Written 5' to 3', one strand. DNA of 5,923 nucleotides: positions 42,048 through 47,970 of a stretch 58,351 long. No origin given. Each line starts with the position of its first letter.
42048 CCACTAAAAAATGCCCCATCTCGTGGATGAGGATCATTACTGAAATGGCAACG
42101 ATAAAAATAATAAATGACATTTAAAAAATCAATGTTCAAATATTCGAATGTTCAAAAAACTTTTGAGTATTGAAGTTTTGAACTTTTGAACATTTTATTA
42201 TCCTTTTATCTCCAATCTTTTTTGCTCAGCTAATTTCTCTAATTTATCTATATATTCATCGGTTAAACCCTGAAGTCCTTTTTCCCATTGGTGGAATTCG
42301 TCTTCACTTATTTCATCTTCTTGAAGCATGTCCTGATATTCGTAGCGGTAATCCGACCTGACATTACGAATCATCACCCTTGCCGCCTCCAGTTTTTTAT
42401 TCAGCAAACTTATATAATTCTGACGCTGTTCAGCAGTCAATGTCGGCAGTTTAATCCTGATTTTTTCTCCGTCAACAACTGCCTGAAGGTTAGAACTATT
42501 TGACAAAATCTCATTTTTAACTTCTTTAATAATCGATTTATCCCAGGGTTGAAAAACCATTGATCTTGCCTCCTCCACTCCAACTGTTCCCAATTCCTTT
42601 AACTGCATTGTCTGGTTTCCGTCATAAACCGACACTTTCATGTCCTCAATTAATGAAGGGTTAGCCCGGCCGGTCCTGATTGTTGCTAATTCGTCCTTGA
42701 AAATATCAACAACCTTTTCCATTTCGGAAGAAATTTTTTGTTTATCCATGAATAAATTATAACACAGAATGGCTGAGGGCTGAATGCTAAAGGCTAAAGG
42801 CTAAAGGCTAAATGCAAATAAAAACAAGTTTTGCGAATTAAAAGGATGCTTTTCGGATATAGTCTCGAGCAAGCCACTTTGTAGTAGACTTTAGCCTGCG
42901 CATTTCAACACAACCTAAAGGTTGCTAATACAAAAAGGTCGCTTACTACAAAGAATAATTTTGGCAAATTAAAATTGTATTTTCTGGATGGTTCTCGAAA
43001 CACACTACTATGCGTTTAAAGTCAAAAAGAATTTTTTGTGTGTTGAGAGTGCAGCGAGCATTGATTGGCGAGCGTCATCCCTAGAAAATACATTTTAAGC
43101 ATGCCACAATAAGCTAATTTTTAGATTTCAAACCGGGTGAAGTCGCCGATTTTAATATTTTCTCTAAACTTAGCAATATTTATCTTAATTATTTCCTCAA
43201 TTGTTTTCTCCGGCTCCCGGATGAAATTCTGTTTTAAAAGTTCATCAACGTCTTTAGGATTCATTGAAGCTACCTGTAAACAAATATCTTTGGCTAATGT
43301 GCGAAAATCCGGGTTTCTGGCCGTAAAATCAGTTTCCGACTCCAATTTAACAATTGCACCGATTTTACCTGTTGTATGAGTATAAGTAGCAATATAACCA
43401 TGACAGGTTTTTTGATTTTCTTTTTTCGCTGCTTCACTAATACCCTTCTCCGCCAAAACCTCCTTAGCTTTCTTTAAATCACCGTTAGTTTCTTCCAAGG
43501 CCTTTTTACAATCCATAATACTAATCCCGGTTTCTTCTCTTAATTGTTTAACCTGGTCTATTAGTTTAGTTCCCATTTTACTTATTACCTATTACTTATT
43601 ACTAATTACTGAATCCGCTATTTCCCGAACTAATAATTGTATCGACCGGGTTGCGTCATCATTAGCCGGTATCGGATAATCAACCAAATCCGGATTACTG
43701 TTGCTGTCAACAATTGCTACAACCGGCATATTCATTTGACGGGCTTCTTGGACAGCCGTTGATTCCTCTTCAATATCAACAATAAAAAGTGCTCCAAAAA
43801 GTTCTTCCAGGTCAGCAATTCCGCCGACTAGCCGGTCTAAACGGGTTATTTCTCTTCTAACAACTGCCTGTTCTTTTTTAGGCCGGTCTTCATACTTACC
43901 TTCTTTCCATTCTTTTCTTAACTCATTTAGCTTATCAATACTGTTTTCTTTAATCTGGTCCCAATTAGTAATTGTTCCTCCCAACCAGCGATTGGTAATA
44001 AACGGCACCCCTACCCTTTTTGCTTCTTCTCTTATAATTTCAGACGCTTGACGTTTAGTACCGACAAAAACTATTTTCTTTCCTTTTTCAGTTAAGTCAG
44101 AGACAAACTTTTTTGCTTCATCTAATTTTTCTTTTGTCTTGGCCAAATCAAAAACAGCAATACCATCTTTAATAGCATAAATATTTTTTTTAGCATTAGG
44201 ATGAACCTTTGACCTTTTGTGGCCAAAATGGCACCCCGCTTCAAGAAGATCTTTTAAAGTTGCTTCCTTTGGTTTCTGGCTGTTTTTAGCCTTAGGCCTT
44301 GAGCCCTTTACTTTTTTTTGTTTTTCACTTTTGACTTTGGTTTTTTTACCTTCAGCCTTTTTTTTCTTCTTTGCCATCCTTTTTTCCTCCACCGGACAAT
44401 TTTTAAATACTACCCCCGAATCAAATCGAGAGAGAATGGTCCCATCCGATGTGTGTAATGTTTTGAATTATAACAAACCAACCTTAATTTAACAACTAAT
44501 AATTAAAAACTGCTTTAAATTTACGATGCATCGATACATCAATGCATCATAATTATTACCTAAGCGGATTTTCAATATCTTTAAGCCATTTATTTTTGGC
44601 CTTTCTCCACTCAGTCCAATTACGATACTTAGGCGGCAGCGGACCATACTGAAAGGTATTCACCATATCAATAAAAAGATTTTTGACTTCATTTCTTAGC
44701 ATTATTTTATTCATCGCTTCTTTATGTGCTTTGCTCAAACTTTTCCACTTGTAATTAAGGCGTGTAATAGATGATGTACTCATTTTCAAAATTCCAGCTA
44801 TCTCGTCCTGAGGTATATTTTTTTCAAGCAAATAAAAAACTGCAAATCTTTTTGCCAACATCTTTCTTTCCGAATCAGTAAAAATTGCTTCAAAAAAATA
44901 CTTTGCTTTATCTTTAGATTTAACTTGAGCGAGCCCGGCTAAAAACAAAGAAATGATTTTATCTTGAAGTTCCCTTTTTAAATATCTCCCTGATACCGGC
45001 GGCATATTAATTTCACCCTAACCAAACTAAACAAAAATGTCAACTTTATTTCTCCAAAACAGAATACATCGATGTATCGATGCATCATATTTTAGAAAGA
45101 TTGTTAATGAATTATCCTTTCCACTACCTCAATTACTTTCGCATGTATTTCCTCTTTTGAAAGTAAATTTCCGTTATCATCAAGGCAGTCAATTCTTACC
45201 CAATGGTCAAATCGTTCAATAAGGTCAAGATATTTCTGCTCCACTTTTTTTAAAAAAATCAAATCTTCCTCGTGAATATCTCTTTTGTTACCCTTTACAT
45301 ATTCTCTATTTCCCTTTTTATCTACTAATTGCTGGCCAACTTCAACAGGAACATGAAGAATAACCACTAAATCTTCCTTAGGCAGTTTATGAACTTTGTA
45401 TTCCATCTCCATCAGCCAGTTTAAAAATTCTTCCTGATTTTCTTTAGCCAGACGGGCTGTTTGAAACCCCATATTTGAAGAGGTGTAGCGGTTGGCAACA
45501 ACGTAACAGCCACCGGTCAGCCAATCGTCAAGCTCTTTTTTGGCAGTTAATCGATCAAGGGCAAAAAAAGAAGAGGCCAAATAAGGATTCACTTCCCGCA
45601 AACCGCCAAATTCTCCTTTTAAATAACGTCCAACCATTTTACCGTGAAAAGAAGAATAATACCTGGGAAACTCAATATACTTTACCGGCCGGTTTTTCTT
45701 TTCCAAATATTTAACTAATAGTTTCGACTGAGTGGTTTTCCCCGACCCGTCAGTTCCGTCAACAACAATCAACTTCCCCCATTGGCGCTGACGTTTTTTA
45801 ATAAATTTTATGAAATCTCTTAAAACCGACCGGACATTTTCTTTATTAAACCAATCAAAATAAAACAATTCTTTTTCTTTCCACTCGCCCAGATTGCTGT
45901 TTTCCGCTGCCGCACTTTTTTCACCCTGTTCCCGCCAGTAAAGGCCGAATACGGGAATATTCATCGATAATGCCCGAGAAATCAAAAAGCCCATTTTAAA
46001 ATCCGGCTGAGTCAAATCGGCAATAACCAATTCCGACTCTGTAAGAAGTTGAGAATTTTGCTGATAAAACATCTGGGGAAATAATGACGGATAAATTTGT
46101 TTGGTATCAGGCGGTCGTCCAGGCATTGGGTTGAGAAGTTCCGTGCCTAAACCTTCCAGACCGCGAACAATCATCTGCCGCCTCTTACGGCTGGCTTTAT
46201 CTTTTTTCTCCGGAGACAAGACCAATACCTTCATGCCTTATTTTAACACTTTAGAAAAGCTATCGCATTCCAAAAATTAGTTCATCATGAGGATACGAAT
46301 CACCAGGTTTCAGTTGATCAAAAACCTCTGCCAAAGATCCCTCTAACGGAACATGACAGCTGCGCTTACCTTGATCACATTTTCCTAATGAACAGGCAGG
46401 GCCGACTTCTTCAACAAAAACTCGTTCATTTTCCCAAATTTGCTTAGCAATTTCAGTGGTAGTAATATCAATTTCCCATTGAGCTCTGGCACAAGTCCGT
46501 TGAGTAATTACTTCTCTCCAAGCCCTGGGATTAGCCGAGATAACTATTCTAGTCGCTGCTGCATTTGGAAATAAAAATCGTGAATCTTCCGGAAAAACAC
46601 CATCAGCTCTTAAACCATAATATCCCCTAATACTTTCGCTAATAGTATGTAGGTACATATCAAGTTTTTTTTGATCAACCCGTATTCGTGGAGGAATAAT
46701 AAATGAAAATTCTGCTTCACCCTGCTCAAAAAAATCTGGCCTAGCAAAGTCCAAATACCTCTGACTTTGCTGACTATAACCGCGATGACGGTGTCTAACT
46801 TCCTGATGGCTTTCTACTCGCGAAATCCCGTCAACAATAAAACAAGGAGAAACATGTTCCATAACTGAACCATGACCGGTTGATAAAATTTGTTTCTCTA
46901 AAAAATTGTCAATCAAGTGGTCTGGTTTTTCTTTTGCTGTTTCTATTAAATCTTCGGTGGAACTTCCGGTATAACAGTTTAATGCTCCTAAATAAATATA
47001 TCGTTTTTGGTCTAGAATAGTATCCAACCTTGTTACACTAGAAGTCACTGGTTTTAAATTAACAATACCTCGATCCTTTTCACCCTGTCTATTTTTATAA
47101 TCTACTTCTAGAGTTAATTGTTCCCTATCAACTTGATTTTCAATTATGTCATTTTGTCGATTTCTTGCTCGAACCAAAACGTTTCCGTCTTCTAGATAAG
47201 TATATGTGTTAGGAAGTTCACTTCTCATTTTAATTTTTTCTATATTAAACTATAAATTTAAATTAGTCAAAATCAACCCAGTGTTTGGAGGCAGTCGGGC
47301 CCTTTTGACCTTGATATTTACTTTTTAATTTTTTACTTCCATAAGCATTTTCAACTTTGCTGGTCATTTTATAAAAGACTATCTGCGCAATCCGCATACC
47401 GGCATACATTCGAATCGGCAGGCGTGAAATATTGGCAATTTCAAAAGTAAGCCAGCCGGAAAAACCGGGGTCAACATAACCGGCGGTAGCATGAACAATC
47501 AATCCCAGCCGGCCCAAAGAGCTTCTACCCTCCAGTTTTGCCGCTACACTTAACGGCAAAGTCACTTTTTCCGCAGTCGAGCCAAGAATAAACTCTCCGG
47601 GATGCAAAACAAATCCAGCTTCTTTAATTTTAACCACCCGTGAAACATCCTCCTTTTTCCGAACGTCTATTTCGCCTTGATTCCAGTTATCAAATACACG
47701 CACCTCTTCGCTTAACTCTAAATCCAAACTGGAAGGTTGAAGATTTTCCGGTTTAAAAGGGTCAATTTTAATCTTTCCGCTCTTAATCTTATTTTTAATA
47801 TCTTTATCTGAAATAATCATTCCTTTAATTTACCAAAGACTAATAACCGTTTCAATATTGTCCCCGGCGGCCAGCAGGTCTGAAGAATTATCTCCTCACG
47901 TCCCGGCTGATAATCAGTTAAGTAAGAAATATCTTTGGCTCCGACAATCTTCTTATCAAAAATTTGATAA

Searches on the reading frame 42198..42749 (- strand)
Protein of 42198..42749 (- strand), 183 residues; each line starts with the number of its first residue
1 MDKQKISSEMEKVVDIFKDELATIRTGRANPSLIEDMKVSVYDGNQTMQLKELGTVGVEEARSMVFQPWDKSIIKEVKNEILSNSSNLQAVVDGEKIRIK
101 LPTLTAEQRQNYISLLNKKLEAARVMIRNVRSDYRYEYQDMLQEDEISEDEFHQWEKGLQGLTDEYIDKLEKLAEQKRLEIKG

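Call 62: search_protein_families(library=pfam, proteins=[window:42198-42749:-], max_evalue=0.001)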
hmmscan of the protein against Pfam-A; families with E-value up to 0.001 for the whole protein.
window:42198-42749:- (183 aa): 1 family
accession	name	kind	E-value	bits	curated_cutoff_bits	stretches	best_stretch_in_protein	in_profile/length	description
PF01765.24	RRF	-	8.9e-47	159.4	29.7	1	17-181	1-163/164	Ribosome recycling factor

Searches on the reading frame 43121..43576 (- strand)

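Call 62: search_protein_families(library=pfam, proteins=[window:43121-43576:-], max_evalue=0.001)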
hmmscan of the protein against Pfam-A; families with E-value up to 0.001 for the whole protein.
window:43121-43576:- (151 aa): 3 families
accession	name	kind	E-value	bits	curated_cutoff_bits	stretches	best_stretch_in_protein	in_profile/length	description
PF00889.24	EF_TS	-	2.2e-15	57.3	27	1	73-150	1-76/204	Elongation factor TS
PF25025.1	EF-Ts_N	-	1.6e-07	31.6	33.2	1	8-44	16-53/60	Elongation factor Ts, mitochondrial, N-terminal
PF22566.2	UBA_8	-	0.00018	21.6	26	1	10-41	8-39/46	UBA-like domain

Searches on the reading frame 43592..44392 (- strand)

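Call 62: search_protein_families(library=pfam, proteins=[window:43592-44392:-], max_evalue=0.001)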
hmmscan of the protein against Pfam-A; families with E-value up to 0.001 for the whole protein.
window:43592-44392:- (266 aa): 1 family
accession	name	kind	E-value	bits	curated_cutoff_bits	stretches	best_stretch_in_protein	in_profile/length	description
PF00318.25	Ribosomal_S2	-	3.8e-76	255.6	26.1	1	49-263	1-214/216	Ribosomal protein S2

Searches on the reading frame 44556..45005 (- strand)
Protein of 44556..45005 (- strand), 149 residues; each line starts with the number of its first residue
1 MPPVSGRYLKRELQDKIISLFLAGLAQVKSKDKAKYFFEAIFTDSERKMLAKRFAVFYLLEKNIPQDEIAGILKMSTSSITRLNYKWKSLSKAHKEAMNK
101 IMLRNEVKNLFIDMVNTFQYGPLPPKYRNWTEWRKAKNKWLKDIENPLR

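Call 62: search_protein_families(library=pfam, proteins=[window:44556-45005:-], max_evalue=0.001)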
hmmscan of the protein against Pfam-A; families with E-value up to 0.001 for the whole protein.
window:44556-45005:- (149 aa): 1 family
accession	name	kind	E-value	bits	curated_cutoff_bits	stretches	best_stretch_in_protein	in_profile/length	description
PF01371.25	Trp_repressor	-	2e-14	53.8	27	1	20-100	5-86/88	Trp repressor protein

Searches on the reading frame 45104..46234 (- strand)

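Call 62: search_protein_families(library=pfam, proteins=[window:45104-46234:-], max_evalue=0.001)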
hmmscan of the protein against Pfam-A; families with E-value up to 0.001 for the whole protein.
window:45104-46234:- (376 aa): 2 families
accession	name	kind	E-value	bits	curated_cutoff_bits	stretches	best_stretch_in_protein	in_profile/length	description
PF02223.23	Thymidylate_kin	-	4.1e-19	69.4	27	1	158-348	1-172/185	Thymidylate kinase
PF01712.25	dNK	-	0.00045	20.5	27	0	255-375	94-202/203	Deoxynucleoside kinase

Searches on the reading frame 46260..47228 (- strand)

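Call 62: search_protein_families(library=pfam, proteins=[window:46260-47228:-], max_evalue=0.001)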
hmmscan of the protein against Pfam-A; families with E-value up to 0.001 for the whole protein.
window:46260-47228:- (322 aa): 1 family
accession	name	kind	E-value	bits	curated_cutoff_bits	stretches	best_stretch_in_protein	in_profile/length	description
PF02511.20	Thy1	-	6.9e-40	137.3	24.8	1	73-265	8-186/191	Thymidylate synthase complementing protein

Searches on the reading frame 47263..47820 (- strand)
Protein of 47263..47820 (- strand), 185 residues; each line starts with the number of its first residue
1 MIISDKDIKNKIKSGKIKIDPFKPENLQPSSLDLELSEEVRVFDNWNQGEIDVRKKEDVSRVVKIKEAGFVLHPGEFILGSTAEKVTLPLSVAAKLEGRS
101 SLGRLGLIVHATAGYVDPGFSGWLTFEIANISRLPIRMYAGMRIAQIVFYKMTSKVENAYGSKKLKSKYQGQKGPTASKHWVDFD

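Call 62: search_protein_families(library=pfam, proteins=[window:47263-47820:-], max_evalue=0.001)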
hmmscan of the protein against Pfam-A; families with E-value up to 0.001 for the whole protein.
window:47263-47820:- (185 aa): 4 families
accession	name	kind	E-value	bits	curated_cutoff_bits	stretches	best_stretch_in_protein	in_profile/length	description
PF22769.1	DCD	-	3.5e-49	167.3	27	1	2-152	1-153/153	dCTP deaminase-like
PF06559.16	DCD_N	-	1.8e-11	44.6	21.4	1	2-150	4-161/164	2'-deoxycytidine 5'-triphosphate deaminase (DCD) N-terminal domain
PF22569.1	DCD_C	-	8e-11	42.1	22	1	61-180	69-191/192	2'-deoxycytidine 5'-triphosphate deaminase (DCD), C-terminal domain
PF00692.24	dUTPase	-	1.1e-10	41.8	22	1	70-171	24-124/129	dUTPase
